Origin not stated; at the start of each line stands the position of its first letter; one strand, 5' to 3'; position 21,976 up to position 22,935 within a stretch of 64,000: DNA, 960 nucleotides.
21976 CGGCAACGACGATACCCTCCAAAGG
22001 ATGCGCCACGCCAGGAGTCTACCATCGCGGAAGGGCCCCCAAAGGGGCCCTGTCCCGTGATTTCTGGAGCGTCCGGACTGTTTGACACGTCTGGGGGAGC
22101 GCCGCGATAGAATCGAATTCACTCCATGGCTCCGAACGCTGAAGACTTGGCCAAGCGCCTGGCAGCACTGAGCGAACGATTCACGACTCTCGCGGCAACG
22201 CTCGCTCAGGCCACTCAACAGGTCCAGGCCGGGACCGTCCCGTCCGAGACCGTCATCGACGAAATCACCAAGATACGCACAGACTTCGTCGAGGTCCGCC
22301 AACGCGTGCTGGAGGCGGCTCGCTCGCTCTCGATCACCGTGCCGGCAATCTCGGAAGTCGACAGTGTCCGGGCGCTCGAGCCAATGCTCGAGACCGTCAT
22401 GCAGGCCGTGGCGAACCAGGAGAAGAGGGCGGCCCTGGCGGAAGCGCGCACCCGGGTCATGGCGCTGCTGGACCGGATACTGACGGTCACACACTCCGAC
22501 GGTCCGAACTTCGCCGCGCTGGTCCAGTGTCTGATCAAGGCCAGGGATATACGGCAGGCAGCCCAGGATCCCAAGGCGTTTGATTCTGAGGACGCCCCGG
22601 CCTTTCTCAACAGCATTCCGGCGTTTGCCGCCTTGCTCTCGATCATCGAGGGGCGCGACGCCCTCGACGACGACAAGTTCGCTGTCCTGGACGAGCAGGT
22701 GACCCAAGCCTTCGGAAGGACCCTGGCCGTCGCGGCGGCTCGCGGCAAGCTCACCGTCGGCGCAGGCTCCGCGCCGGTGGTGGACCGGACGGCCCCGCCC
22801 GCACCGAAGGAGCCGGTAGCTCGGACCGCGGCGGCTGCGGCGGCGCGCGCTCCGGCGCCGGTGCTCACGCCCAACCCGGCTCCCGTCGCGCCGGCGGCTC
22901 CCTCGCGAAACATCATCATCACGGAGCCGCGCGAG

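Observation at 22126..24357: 604-aa orphan protein with PREP(V/A)Q tandem repeats, tightly paired with a convergent coiled-coil gene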

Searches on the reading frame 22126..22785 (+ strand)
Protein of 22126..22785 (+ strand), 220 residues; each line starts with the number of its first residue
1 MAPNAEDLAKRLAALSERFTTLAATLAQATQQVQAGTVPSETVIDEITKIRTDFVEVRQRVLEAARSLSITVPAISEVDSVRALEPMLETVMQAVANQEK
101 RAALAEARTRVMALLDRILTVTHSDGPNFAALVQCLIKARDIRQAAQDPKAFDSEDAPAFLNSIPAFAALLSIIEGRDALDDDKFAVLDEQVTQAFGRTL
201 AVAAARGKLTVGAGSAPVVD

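Call 56: predict_structure(alignment_id=A7)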
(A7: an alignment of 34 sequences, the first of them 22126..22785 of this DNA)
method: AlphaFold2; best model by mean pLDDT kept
length: 220 residues; sequences in the alignment: 34
mean_pLDDT: 93.9   pTM: 0.78
mean pLDDT of the five models: 93.9, 93.4, 92.9, 92.8, 92.8
residues with pLDDT >= 90: 196; 70-90: 16; 50-70: 6; < 50: 2
segments of 3 or more residues with pLDDT < 50: none
pLDDT, mean of each block of 10 residues (from residue 1): 87 98 97 96 97 98 97 97 97 95 92 96 96 97 93 84 95 97 98 98 98 65
secondary structure, 60 per line:
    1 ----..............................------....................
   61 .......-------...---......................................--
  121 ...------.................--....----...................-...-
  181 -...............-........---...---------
elements in order: H5-34 H41-67 H81-118 E121-123 H130-146 H149-152 H157-175 H182-196 H198-205 E209-211

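Call 59: fold_search(model_id=the predicted structure, library=pdb)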
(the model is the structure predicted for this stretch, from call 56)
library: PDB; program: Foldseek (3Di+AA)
matches with E <= 10: 80; with E <= 0.001: 0
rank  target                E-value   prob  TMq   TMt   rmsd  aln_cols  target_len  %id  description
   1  8ub3_4                1.3e+00  0.13  0.20  0.20  14.3       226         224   16  DpHF7 filament (released 2024-04-10)
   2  9e8g_Y                1.5e+00  0.09  0.17  0.11  20.8       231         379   12  Nub1/Fat10-processing human 26S proteasome bound to Txnl1 with Rpt5 at top of spiral staircase (released 2024-12-04)
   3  8usc_Y                1.5e+00  0.09  0.17  0.11  20.7       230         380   13  Nub1/Fat10-processing human 26S proteasome (released 2024-11-06)
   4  5aqf_D                2.0e+00  0.15  0.15  0.26  13.3       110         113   16  Fragment-based screening of HSP70 sheds light on the functional role of ATP-binding site residues (released 2016-10-05)
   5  4zsx_A                2.1e+00  0.11  0.20  0.16  14.5       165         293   13  Structure of a fusion protein with a helix linker, 2ARH-3-3KAW-2.0 (released 2015-08-19)
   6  2f6l_B                2.6e+00  0.05  0.13  0.16  28.6       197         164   15  X-ray structure of Chorismate Mutase from Mycobacterium Tuberculosis (released 2005-12-13)
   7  5iuy_C                2.7e+00  0.10  0.26  0.14  33.5       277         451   13  Structural insights of the outer-membrane channel OprN (released 2016-07-06)
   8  8sex_A                2.9e+00  0.08  0.19  0.08  25.7       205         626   11  Cryo-EM Structure of RyR1 + AMP (Local Refinement of TMD) (released 2023-05-24)
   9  5aqg_F                3.0e+00  0.14  0.15  0.27  14.2       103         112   14  Fragment-based screening of HSP70 sheds light on the functional role of ATP-binding site residues (released 2016-10-05)
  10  5aqs_D                3.2e+00  0.13  0.15  0.27  14.2       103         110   14  Fragment-based screening of HSP70 sheds light on the functional role of ATP-binding site residues (released 2016-10-05)
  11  5aqt_B                3.3e+00  0.15  0.16  0.28  14.2       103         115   14  Fragment-based screening of HSP70 sheds light on the functional role of ATP-binding site residues (released 2016-10-05)
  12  5aqh_B                3.3e+00  0.14  0.15  0.29  14.1       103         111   14  Fragment-based screening of HSP70 sheds light on the functional role of ATP-binding site residues (released 2016-10-05)
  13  5aqp_D                3.3e+00  0.13  0.15  0.27  14.2       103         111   14  Fragment-based screening of HSP70 sheds light on the functional role of ATP-binding site residues (released 2016-10-05)
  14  5aqg_D                3.3e+00  0.13  0.15  0.27  14.1       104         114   15  Fragment-based screening of HSP70 sheds light on the functional role of ATP-binding site residues (released 2016-10-05)
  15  5aqi_B                3.5e+00  0.12  0.15  0.27  14.3       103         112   14  Fragment-based screening of HSP70 sheds light on the functional role of ATP-binding site residues (released 2016-10-05)
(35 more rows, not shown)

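Call 99: fold_search(model_id=the predicted structure, library=viral)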
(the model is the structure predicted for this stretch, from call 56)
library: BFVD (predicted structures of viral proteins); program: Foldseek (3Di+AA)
matches with E <= 10: 61; with E <= 0.001: 0
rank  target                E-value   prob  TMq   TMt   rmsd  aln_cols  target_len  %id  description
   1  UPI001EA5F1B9         5.7e-01  0.11  0.15  0.12  17.0       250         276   12  (no name look-up for this kind of identifier)
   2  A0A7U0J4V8            1.0e+00  0.14  0.22  0.05  22.9       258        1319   12  (no name in the UniProt tables at hand)
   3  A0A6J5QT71            1.3e+00  0.18  0.21  0.12  14.4       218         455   11  Uncharacterized protein [uncultured Caudovirales phage]
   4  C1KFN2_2              1.5e+00  0.08  0.19  0.05  19.5       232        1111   15  Putative tail fibre protein [Lactobacillus phage Lb338-1]
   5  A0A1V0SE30            2.0e+00  0.10  0.21  0.14  23.9       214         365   11  Uncharacterized protein [Indivirus ILV1]
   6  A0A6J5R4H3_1          2.2e+00  0.08  0.19  0.07  20.1       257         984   14  Uncharacterized protein [uncultured Caudovirales phage]
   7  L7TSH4                2.3e+00  0.09  0.21  0.21  15.8       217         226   16  (no name in the UniProt tables at hand)
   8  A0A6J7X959            2.4e+00  0.08  0.20  0.08  14.0       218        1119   12  Uncharacterized protein [uncultured Caudovirales phage]
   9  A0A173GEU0            2.6e+00  0.06  0.16  0.09  19.3       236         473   10  Uncharacterized protein [Erwinia phage vB_EamM_Deimos-Minion]
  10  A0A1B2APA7            2.9e+00  0.10  0.26  0.09  20.2       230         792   14  (no name in the UniProt tables at hand)
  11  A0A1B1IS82            2.9e+00  0.06  0.17  0.08  18.3       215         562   11  (no name in the UniProt tables at hand)
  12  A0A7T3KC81            3.0e+00  0.77  0.25  0.61   3.6        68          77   24  Uncharacterized protein [Arthrobacter phage Wollypog]
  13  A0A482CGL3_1          3.0e+00  0.08  0.17  0.06  13.1       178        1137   13  (no name in the UniProt tables at hand)
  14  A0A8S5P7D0            3.7e+00  0.06  0.17  0.19   9.6       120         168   10  Uncharacterized protein [Siphoviridae sp. ct8Hx23]
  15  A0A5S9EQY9            3.9e+00  0.04  0.16  0.15  17.5       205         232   10  Uncharacterized protein [Tenacibaculum phage PTm1]
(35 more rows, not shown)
